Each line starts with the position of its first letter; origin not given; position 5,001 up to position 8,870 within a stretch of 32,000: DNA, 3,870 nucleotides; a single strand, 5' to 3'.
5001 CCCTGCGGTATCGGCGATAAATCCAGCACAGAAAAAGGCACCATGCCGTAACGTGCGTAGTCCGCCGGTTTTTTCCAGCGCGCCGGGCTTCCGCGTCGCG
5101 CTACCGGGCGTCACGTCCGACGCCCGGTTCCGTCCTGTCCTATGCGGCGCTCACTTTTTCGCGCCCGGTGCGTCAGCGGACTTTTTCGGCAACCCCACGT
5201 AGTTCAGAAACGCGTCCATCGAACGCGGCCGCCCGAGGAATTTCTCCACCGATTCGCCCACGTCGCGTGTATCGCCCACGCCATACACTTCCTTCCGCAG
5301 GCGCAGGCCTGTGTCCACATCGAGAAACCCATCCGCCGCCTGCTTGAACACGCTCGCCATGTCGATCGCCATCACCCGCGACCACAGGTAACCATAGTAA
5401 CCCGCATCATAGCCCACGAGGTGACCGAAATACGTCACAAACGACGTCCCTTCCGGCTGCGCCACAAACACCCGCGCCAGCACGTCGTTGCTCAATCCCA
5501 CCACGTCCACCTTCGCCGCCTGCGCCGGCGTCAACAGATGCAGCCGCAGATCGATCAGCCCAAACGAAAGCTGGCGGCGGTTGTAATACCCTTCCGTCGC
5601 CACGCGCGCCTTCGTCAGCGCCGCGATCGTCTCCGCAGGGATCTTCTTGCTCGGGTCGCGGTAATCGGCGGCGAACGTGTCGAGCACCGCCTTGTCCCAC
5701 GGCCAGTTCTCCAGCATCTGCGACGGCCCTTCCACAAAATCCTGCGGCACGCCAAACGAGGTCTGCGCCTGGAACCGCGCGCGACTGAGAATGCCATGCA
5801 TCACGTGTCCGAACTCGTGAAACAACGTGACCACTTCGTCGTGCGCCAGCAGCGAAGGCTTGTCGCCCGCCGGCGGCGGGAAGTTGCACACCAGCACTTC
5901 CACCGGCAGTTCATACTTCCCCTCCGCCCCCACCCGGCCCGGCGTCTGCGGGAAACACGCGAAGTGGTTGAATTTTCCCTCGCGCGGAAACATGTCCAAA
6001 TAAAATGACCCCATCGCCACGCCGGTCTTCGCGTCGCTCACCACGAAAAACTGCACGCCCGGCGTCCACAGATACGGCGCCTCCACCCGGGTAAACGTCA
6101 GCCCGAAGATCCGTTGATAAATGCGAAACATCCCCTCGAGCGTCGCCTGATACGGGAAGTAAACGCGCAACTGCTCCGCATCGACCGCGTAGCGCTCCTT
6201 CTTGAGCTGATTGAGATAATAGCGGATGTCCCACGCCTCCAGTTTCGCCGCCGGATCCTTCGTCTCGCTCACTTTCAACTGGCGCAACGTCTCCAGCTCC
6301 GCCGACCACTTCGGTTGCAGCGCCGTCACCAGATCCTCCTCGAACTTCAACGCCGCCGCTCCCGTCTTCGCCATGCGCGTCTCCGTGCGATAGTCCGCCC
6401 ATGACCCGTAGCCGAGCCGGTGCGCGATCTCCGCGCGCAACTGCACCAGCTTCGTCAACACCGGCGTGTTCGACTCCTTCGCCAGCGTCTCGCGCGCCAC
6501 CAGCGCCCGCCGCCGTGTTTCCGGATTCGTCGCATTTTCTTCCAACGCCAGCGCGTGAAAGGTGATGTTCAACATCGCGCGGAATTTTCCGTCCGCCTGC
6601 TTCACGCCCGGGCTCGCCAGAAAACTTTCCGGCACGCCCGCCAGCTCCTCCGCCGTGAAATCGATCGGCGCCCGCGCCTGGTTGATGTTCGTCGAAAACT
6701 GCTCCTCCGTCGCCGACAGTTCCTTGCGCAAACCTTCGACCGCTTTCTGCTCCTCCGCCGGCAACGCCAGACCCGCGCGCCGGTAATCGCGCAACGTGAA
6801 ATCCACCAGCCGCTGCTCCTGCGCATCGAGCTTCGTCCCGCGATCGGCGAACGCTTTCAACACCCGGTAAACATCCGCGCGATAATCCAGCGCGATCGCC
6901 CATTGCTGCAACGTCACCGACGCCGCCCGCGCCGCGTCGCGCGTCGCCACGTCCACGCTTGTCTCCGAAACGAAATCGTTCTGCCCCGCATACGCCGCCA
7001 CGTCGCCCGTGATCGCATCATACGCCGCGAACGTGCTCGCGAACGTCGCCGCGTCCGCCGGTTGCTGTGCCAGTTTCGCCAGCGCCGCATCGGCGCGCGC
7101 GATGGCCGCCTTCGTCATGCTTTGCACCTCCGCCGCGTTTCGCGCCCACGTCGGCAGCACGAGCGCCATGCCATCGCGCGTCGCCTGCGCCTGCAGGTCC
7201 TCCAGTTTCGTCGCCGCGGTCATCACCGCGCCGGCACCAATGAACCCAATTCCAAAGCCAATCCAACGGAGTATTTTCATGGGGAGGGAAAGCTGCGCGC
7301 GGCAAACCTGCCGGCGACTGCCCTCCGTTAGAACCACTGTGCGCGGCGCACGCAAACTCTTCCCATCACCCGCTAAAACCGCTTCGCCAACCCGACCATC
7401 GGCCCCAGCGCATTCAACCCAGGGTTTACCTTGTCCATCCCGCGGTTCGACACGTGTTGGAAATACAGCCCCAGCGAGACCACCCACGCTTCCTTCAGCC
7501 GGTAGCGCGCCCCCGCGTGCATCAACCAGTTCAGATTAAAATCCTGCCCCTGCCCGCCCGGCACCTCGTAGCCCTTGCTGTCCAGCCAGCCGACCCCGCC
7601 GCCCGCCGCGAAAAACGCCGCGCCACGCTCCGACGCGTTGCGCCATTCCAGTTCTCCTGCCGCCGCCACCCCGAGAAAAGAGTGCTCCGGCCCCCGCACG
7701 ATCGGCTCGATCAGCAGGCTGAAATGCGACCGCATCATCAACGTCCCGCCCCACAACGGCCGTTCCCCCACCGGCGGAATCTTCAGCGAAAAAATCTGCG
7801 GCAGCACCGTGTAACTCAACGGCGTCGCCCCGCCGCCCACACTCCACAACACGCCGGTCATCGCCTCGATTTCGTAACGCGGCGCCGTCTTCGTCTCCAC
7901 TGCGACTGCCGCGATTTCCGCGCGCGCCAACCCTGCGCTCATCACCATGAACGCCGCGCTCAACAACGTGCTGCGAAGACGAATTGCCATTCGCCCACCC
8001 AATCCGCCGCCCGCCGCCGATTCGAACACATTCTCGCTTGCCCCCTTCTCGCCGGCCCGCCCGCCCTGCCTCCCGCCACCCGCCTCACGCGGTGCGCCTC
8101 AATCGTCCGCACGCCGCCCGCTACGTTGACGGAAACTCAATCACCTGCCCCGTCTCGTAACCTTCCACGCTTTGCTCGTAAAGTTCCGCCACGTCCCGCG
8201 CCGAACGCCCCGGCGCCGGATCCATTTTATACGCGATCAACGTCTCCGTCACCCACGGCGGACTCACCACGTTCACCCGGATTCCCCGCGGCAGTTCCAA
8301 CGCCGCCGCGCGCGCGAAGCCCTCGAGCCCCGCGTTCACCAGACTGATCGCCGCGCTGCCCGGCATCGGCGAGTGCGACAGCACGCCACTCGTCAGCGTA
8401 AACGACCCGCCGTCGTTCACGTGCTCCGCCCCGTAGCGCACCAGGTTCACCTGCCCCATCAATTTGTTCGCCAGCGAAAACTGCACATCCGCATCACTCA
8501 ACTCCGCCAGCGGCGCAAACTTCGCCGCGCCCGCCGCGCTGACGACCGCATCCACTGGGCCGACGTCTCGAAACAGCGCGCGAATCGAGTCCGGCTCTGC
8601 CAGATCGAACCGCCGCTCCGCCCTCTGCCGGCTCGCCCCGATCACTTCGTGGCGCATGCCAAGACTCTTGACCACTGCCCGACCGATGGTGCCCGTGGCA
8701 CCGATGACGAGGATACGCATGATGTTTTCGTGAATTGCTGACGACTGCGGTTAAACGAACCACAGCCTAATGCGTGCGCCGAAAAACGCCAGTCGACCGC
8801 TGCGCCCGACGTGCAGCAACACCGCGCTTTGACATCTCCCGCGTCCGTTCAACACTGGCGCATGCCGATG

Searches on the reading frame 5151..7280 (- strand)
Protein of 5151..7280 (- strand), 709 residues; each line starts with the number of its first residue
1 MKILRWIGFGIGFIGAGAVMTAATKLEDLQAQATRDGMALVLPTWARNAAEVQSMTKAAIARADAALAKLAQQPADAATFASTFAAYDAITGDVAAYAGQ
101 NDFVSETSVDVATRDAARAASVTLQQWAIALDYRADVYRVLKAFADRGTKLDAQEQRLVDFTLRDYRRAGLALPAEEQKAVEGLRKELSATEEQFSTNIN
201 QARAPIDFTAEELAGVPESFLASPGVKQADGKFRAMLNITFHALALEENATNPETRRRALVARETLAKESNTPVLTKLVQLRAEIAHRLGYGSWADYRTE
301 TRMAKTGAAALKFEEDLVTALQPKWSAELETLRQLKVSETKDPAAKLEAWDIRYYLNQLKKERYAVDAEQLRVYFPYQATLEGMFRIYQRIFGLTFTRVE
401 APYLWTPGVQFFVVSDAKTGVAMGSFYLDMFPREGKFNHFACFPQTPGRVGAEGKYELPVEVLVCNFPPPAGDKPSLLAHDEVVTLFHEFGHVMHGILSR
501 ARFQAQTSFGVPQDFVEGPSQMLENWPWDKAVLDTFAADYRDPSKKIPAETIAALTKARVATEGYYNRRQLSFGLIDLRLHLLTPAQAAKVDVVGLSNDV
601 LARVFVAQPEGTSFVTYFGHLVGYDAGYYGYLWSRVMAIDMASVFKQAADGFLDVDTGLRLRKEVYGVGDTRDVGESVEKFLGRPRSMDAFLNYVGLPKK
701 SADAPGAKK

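Call 46: search_protein_families(library=pfam, proteins=[window:5151-7280:-], max_evalue=0.00001)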
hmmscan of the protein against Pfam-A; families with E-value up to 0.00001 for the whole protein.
window:5151-7280:- (709 aa): 1 family
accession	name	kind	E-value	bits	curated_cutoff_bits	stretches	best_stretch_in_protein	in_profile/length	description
PF01432.26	Peptidase_M3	-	3.8e-108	363.2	27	1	250-695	5-455/457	Peptidase family M3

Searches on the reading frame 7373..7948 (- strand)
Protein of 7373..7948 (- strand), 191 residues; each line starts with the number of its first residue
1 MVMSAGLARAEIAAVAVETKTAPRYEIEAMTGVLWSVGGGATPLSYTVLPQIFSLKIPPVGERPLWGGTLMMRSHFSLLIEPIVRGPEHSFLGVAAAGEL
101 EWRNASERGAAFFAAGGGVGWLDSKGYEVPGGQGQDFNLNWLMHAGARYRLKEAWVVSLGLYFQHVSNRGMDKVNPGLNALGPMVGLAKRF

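Call 46: search_protein_families(library=pfam, proteins=[window:7373-7948:-], max_evalue=0.00001)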
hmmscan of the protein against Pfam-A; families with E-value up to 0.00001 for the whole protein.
window:7373-7948:- (191 aa): 1 family
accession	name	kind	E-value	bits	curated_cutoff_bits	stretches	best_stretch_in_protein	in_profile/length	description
PF09411.16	PagL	-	1.8e-14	54.5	23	1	95-187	45-135/136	Lipid A 3-O-deacylase (PagL)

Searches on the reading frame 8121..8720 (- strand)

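Call 46: search_protein_families(library=pfam, proteins=[window:8121-8720:-], max_evalue=0.00001)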
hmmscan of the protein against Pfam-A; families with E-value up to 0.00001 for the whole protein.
window:8121-8720:- (199 aa): 6 families
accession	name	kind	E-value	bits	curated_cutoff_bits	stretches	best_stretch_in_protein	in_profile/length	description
PF13561.12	adh_short_C2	-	8e-18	65.3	27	1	34-166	47-184/236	Enoyl-(Acyl carrier protein) reductase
PF00106.31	adh_short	-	1.7e-14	54.2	26.6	1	3-160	3-184/195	short chain dehydrogenase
PF08659.16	KR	-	1.6e-09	38.4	22.6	1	37-138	59-162/180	KR domain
PF01370.27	Epimerase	-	4.8e-09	36.4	20.9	1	3-96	1-101/240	NAD dependent epimerase/dehydratase family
PF23441.1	SDR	-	7.7e-09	35.7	27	1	45-162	79-199/258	SDR-like rossmann domain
PF04321.23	RmlD_sub_bind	-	4.9e-06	26.3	27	1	1-63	1-59/287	RmlD substrate binding domain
